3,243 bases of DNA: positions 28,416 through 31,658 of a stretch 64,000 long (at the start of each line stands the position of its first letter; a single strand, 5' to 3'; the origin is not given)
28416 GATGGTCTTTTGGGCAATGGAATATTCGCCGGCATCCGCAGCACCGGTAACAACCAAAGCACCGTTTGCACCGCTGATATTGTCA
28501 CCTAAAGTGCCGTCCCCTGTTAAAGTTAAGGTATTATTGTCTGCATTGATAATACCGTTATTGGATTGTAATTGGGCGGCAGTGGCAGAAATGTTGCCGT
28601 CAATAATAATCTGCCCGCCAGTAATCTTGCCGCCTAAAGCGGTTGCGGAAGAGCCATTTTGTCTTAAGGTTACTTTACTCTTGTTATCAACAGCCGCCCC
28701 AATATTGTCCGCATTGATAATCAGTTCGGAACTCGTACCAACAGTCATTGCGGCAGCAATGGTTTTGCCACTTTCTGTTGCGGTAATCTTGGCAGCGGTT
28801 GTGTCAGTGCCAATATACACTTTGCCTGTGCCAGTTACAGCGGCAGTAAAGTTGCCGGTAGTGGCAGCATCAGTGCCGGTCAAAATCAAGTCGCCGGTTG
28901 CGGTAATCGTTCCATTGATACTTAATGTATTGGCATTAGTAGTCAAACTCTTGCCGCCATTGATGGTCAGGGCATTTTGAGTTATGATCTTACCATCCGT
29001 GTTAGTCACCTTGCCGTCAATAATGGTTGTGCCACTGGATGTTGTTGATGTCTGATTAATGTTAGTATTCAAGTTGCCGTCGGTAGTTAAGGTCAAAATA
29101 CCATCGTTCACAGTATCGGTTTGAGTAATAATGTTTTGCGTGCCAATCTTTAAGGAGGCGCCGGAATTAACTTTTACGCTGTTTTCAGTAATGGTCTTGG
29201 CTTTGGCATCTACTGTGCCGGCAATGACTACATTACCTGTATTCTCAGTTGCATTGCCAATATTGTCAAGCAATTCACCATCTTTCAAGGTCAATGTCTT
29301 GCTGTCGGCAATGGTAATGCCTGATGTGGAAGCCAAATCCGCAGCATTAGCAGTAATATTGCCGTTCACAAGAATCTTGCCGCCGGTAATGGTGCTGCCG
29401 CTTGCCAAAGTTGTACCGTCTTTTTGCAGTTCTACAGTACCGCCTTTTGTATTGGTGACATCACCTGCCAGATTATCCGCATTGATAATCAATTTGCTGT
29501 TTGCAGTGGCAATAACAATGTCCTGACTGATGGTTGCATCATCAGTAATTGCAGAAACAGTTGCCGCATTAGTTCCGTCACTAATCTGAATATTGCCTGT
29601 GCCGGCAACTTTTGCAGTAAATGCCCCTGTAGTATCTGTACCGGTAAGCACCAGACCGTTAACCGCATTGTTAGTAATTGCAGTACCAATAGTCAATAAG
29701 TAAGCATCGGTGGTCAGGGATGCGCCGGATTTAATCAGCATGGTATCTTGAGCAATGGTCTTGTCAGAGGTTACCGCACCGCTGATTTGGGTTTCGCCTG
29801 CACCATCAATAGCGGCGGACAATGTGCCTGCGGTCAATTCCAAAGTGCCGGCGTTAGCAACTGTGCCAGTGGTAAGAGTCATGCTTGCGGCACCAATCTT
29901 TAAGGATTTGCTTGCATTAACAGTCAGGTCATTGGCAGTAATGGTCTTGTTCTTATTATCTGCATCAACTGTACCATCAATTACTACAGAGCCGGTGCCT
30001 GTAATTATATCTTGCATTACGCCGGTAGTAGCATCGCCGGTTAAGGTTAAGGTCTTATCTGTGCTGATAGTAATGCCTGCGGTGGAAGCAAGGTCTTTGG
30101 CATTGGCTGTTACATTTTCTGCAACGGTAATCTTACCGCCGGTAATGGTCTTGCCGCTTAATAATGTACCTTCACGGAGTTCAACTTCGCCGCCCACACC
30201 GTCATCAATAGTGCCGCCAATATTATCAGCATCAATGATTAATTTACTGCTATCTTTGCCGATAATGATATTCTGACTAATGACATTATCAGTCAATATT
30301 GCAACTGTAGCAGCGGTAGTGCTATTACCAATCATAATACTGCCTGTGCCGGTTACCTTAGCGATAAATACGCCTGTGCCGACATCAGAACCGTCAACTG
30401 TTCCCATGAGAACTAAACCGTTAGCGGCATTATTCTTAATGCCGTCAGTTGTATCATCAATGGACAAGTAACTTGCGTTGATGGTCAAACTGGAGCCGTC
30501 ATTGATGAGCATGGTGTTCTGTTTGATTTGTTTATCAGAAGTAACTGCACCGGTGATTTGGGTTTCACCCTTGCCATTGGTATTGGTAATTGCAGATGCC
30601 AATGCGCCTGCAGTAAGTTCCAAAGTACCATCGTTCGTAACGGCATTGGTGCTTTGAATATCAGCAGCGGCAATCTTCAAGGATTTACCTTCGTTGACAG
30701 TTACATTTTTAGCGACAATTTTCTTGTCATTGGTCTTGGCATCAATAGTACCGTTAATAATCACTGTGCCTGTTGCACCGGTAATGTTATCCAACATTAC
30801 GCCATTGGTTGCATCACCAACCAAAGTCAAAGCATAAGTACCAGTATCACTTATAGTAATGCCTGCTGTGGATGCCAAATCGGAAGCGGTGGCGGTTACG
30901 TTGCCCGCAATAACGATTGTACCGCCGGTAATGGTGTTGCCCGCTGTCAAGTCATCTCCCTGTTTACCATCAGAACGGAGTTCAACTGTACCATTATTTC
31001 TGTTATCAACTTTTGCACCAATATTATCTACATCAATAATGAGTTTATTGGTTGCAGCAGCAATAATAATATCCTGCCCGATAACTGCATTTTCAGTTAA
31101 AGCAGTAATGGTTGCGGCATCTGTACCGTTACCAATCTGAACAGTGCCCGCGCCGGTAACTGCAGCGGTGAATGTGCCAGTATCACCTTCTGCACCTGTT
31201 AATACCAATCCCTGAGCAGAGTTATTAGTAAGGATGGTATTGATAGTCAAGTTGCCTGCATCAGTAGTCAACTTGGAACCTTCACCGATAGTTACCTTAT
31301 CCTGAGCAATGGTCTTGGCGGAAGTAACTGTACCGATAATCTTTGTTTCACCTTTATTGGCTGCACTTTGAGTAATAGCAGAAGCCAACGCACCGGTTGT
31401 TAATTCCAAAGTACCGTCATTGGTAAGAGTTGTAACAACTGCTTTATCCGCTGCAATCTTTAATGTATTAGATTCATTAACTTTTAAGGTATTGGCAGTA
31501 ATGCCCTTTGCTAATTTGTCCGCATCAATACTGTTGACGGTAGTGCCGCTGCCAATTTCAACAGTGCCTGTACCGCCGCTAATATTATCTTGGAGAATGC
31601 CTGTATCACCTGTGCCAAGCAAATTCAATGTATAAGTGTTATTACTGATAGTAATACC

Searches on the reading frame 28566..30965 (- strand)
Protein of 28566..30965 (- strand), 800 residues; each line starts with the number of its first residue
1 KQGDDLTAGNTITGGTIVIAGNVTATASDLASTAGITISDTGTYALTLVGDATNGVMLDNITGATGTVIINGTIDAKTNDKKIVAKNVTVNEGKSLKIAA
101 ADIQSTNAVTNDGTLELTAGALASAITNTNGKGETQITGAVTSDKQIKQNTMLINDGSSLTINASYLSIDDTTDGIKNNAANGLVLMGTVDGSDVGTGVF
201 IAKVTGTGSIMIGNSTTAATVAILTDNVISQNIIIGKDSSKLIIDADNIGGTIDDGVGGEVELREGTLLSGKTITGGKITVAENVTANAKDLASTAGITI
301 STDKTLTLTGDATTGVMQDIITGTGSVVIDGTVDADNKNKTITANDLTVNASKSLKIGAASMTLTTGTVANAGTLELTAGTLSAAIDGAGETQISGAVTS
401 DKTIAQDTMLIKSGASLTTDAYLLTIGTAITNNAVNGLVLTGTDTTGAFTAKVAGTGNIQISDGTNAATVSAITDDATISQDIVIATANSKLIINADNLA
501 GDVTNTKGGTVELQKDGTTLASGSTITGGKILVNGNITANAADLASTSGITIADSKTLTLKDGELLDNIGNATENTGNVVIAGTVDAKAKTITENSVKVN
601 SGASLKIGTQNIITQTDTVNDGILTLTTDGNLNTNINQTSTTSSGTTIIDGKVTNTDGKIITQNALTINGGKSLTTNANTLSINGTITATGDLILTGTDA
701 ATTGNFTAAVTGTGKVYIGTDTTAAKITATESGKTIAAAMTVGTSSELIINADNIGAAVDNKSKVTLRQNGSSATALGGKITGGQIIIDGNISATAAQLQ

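Call 34: find_homologous_proteins(query=window:28566-30965:-)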
Query window:28566-30965:-: 8000 candidates shared short words with the query, none scored E <= 0.001.

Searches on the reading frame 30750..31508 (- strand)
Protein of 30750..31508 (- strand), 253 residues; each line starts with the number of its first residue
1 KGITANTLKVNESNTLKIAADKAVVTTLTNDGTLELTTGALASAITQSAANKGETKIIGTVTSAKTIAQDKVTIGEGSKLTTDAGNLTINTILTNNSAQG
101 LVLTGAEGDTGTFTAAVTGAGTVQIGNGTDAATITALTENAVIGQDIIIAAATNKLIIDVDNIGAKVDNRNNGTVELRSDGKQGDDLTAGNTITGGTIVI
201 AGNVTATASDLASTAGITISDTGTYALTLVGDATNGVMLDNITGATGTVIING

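Call 45: predict_structure(alignment_id=A1)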
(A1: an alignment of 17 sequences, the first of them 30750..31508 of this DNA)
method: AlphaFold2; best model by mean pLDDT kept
length: 253 residues; sequences in the alignment: 17
mean_pLDDT: 94.0   pTM: 0.90
mean pLDDT of the five models: 94.0, 93.7, 93.3, 92.9, 92.2
residues with pLDDT >= 90: 215; 70-90: 37; 50-70: 1; < 50: 0
segments of 3 or more residues with pLDDT < 50: none
pLDDT, mean of each block of 10 residues (from residue 1): 95 98 96 98 96 98 97 99 97 98 88 97 95 95 98 97 96 94 83 96 93 94 88 83 87 82
secondary structure, 60 per line:
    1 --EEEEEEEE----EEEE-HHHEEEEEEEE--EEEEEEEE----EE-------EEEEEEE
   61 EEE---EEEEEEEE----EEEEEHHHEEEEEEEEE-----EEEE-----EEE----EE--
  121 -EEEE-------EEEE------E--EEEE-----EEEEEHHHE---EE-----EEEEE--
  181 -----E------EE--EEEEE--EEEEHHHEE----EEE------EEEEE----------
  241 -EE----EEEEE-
elements in order: E3-10 E15-18 E23-30 E33-40 E54-63 E67-74 E79-83 E87-95 E101-104 E110-112 E122-125 E133-136 E146-149 E155-159 E174-178 E197-201 E204-207 E217-219 E226-230 E248-252

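Call 47: search_protein_representatives(alignment_id=A1)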
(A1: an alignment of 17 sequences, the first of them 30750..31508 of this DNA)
Query: 17 sequences, 248 profile positions. Proteins with E-value up to 0.001 (for the whole library): 257; up to 1e-10: 148; up to 1e-30: 48. The best 150 are listed.
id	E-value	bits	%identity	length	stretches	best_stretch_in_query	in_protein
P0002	3.9e-118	409.7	-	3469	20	3-171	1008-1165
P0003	3.5e-95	334.5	-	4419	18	25-124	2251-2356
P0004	4.5e-92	324.3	-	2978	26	2-177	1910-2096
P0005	1.1e-89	316.4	-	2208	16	2-94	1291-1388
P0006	4.8e-86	304.6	-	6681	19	63-248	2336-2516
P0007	2.7e-83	295.6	-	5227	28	77-246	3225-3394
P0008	1.6e-70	253.7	-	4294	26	25-207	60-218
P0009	2.7e-66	239.9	-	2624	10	1-92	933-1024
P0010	5.3e-66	238.9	-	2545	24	6-131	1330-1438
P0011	9.6e-66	238.1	-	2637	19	11-195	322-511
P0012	8.7e-64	231.7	-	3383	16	22-248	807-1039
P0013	9.3e-60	218.5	-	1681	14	4-86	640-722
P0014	1.1e-58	214.9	-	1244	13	2-173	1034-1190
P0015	3.0e-57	210.3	-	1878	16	5-132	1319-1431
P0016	3.7e-57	210.0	-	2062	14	9-204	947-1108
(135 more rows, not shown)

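Call 49: fold_search(model_id=the predicted structure, library=pdb)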
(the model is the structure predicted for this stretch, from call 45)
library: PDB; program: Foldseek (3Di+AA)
matches with E <= 10: 63; with E <= 0.001: 0
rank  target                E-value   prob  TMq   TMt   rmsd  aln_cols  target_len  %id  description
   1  7ko9                  3.6e-01  0.08  0.17  0.10  14.5       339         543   14  Crystal structure of antigen 43 from uropathogenic Escherichia coli UTI89 (released 2022-03-09)
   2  5awf_A                3.6e-01  0.04  0.13  0.11  17.7       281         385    8  Crystal structure of SufB-SufC-SufD complex from Escherichia coli (released 2015-11-11)
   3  2qv3                  5.1e-01  0.15  0.29  0.20  12.3       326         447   11  Crystal Structure of the Helicobacter pylori Vacuolating Toxin p55 Domain (released 2007-10-23)
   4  6n2b_B                6.3e-01  0.08  0.21  0.17  12.8       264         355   12  The Crystal Structure of Caldicellulosiruptor kristjanssonii Tapirin C-terminal domain (released 2018-12-19)
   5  5uyt_B                8.0e-01  0.03  0.16  0.11  19.5       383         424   11  Crystal structure of ice binding protein from an Antarctic bacterium Flavobacteriaceae (released 2017-10-25)
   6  3p4g_B                1.0e+00  0.11  0.27  0.24  11.1       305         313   12  X-ray crystal structure of a hyperactive, Ca2+-dependent, beta-helical antifreeze protein from an Antarctic bacterium (released 2011-04-27)
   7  3spt                  1.8e+00  0.05  0.17  0.12  12.4       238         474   11  Crystal structure of GlmU from Mycobacterium tuberculosis in complex with ACETYL COENZYME A and URIDINE-DIPHOSPHATE-N-AC (released 2012-08-08)
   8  3foq                  2.2e+00  0.04  0.18  0.13  11.8       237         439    9  Crystal structure of N-acetylglucosamine-1-phosphate uridyltransferase (GlmU) from Mycobacterium tuberculosis in a cubic (released 2009-06-09)
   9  5awf_E                2.6e+00  0.01  0.12  0.09  17.4       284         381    8  Crystal structure of SufB-SufC-SufD complex from Escherichia coli (released 2015-11-11)
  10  8bke_AAA              2.8e+00  0.02  0.16  0.12  14.6       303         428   11  Crystal structure of the Klebsiella phage KP34p57 capsular depolymerase (released 2023-08-30)
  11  4ac3                  3.1e+00  0.03  0.16  0.12  12.5       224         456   12  S.pneumoniae GlmU in complex with an antibacterial inhibitor (released 2012-02-15)
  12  6n2b_A                3.2e+00  0.02  0.13  0.11  14.3       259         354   11  The Crystal Structure of Caldicellulosiruptor kristjanssonii Tapirin C-terminal domain (released 2018-12-19)
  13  5awg_E                3.2e+00  0.01  0.14  0.12  17.2       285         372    8  Crystal structure of Hg-bound SufB-SufC-SufD complex from Escherichia coli (released 2015-11-11)
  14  7muc_AM               3.4e+00  0.06  0.22  0.20  11.4       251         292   11  Legionella pneumophila Dot/Icm T4SS C1 Reconstruction (released 2021-10-06)
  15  5nxk_A                3.4e+00  0.02  0.19  0.17  14.4       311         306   12  L. reuteri 53608 SRRP (released 2018-03-21)
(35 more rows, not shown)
